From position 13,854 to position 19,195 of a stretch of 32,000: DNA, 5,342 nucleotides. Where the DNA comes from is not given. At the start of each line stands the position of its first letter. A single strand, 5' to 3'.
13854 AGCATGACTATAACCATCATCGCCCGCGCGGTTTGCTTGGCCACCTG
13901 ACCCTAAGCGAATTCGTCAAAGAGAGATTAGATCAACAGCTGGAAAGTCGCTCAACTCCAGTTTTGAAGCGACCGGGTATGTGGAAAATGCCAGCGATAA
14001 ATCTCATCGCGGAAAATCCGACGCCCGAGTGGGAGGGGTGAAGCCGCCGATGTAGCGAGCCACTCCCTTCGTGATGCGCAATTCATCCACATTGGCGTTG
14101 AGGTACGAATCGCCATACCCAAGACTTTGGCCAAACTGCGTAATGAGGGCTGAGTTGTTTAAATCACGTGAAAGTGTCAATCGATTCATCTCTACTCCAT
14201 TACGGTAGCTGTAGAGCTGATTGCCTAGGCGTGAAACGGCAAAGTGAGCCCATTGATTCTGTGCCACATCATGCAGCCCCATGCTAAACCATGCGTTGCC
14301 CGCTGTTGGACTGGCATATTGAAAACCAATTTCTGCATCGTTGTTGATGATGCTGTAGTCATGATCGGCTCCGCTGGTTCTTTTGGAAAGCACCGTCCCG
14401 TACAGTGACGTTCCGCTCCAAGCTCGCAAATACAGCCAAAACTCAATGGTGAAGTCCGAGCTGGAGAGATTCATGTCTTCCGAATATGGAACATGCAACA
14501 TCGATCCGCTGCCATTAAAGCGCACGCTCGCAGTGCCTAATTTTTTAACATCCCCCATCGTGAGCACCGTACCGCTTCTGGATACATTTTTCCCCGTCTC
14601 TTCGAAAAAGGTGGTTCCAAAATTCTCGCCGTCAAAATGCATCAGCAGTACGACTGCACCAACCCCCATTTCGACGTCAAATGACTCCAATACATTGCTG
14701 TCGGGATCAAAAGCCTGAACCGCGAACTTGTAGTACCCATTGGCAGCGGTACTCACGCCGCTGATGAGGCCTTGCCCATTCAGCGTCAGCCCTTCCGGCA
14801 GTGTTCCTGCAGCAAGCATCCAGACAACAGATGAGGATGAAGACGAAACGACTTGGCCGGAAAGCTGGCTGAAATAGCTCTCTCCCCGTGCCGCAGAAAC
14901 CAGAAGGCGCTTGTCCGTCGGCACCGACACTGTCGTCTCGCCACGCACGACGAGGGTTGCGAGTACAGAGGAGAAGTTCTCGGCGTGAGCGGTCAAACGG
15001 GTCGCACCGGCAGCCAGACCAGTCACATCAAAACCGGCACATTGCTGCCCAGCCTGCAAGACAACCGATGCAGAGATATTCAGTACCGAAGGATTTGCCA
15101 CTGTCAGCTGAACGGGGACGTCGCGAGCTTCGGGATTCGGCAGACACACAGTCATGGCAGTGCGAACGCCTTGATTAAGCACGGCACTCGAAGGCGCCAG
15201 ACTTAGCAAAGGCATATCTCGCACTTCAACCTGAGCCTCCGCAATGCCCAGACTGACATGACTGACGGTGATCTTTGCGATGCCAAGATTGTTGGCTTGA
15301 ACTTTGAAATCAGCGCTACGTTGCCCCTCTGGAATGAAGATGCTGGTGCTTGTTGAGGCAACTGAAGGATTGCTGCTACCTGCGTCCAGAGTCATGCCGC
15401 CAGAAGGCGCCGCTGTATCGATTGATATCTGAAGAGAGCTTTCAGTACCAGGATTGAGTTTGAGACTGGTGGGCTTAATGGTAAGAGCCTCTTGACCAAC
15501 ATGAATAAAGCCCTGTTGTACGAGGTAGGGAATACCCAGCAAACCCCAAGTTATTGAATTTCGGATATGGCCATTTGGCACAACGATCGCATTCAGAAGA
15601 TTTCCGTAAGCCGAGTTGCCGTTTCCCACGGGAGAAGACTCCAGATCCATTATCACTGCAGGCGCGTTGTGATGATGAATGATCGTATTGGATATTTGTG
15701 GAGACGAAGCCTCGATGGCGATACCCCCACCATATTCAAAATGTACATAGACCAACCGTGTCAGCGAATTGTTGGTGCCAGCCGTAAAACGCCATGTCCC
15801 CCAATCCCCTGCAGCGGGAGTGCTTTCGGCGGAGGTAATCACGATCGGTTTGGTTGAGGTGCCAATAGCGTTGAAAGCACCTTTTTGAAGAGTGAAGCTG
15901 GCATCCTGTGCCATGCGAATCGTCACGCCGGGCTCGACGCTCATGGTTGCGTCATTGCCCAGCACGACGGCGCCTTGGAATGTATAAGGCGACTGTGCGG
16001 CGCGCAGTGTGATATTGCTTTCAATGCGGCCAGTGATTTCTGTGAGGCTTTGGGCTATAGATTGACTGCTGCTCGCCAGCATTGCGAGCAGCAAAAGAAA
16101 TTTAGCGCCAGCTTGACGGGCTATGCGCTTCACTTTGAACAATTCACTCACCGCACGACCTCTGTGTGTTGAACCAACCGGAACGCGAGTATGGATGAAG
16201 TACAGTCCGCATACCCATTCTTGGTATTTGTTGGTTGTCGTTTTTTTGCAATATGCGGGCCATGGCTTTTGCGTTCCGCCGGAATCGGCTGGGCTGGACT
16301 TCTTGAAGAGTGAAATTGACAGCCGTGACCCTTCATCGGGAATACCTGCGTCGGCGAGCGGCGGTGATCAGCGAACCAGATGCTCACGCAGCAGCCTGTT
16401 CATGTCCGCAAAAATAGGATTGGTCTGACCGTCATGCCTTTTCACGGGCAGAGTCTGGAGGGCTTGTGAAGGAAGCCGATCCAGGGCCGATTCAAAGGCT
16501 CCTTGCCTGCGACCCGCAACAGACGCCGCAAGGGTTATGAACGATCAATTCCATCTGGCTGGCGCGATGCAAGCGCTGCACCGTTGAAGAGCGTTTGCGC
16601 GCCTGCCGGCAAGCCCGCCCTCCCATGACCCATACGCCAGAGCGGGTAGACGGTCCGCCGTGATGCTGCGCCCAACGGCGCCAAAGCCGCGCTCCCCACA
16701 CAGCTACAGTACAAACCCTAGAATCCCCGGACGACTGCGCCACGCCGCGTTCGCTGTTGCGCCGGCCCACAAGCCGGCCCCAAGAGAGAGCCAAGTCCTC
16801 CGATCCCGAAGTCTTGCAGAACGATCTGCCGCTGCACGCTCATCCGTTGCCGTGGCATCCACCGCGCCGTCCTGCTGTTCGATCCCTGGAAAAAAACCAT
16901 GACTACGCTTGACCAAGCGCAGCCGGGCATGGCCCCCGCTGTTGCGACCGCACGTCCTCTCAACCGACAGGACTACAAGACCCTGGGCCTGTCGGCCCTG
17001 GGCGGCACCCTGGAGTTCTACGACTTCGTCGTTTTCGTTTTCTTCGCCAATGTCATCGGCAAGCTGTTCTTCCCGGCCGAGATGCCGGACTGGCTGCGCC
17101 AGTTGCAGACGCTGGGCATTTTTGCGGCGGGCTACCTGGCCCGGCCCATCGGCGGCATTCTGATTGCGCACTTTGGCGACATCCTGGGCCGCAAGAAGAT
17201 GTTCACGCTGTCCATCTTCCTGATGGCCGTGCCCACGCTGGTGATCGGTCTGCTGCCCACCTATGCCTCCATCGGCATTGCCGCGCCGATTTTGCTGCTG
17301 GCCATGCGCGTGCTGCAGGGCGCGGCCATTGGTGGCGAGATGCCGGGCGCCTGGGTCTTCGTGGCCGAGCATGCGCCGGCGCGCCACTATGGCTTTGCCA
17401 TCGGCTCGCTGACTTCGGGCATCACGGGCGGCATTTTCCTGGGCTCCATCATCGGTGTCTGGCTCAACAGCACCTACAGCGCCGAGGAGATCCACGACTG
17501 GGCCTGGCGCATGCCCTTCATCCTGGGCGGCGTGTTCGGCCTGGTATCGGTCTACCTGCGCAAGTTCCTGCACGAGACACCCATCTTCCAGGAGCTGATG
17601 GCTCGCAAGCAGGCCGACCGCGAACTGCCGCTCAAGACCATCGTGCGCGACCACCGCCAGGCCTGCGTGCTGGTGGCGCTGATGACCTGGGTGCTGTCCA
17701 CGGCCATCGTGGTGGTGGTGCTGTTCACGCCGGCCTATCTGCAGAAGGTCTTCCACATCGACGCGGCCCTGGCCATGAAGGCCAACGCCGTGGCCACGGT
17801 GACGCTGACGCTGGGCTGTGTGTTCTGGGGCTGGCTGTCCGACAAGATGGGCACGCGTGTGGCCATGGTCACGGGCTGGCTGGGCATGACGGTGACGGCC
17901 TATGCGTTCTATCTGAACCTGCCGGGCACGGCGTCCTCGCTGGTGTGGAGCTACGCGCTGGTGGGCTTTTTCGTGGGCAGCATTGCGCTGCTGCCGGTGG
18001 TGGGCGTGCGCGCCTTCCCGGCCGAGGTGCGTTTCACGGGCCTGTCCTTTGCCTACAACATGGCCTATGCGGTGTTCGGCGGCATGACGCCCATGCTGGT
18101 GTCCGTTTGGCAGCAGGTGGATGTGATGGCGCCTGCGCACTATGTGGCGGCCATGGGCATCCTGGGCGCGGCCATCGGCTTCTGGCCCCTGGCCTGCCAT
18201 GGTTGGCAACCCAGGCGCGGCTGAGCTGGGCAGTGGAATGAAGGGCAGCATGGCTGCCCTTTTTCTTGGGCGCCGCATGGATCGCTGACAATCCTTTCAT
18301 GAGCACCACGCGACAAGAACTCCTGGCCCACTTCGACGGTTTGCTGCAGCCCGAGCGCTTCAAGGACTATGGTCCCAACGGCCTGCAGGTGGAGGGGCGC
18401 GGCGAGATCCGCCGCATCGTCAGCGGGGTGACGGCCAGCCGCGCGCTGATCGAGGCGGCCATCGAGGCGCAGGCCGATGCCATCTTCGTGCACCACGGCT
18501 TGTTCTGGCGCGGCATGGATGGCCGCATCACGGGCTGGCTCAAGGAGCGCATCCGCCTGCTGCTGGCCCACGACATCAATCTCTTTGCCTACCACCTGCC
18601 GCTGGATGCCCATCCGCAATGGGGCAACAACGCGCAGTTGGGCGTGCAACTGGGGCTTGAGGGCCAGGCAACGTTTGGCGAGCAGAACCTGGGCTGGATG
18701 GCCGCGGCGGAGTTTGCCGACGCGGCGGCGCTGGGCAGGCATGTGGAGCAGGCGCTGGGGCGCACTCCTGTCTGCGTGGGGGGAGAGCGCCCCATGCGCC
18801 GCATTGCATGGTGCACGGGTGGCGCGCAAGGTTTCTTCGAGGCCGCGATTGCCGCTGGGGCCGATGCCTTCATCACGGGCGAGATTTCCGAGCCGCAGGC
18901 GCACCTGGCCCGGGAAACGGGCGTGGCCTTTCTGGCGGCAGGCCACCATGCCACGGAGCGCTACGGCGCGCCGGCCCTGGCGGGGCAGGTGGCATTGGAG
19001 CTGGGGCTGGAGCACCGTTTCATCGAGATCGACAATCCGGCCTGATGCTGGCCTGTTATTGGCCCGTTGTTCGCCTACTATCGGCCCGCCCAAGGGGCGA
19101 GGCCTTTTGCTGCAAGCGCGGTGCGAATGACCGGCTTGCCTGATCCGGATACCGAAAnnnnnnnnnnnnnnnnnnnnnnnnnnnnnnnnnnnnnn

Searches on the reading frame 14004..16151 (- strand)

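Call 8: search_protein_families(library=pfam, proteins=[window:14004-16151:-], max_evalue=0.001)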
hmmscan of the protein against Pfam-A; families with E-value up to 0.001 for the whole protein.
window:14004-16151:- (715 aa): 2 families
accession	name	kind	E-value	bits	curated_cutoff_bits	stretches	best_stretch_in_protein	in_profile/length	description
PF13385.13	Laminin_G_3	-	1.5e-14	54.8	27.6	1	559-695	11-142/151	Concanavalin A-like lectin/glucanases superfamily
PF05345.18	He_PIG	-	7.5e-07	29.9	24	1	423-485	16-84/96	Putative Ig domain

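Call 73: search_protein_families(library=ncbifam, proteins=[window:14004-16151:-], max_evalue=0.01)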
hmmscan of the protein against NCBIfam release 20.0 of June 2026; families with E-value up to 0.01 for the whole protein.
window:14004-16151:- (715 aa): 0 families

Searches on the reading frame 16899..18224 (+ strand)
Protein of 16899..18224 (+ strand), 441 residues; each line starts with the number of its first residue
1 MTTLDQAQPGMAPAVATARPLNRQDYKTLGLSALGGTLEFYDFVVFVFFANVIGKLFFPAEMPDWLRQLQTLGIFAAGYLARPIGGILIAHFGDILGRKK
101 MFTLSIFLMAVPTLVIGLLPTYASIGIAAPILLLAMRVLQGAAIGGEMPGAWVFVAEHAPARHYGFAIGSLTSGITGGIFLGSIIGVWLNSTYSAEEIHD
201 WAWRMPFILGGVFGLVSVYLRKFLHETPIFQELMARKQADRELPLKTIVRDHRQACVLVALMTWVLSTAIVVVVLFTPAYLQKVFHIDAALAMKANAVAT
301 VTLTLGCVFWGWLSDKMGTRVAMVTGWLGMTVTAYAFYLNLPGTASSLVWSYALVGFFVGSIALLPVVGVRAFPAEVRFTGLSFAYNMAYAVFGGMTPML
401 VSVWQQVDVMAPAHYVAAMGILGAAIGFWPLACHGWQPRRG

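Call 8: search_protein_families(library=pfam, proteins=[window:16899-18224:+], max_evalue=0.001)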
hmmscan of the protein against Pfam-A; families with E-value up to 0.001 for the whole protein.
window:16899-18224:+ (441 aa): 2 families
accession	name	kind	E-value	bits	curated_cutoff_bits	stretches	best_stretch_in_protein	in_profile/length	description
PF07690.21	MFS_1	-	1.1e-31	110.5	33.4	1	68-396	26-345/347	Major Facilitator Superfamily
PF00083.30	Sugar_tr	-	2.7e-26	92.9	22.3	1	33-241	6-208/452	Sugar (and other) transporter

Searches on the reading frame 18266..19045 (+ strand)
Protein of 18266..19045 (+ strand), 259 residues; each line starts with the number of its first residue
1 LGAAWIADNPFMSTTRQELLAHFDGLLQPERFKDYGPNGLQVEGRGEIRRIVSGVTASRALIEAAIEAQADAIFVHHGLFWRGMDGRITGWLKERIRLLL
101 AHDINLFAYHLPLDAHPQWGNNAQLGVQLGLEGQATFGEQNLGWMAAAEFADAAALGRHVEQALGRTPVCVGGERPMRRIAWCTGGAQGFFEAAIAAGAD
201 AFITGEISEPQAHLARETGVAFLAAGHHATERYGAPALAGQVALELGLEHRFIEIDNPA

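Call 8: search_protein_families(library=pfam, proteins=[window:18266-19045:+], max_evalue=0.001)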
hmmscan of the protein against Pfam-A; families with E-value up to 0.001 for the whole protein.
window:18266-19045:+ (259 aa): 1 family
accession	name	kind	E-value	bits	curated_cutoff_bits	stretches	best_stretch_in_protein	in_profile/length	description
PF01784.24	DUF34_NIF3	-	1.8e-64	218.3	23.4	1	15-258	2-256/256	Duf34/NIF3 (NGG1p interacting factor 3)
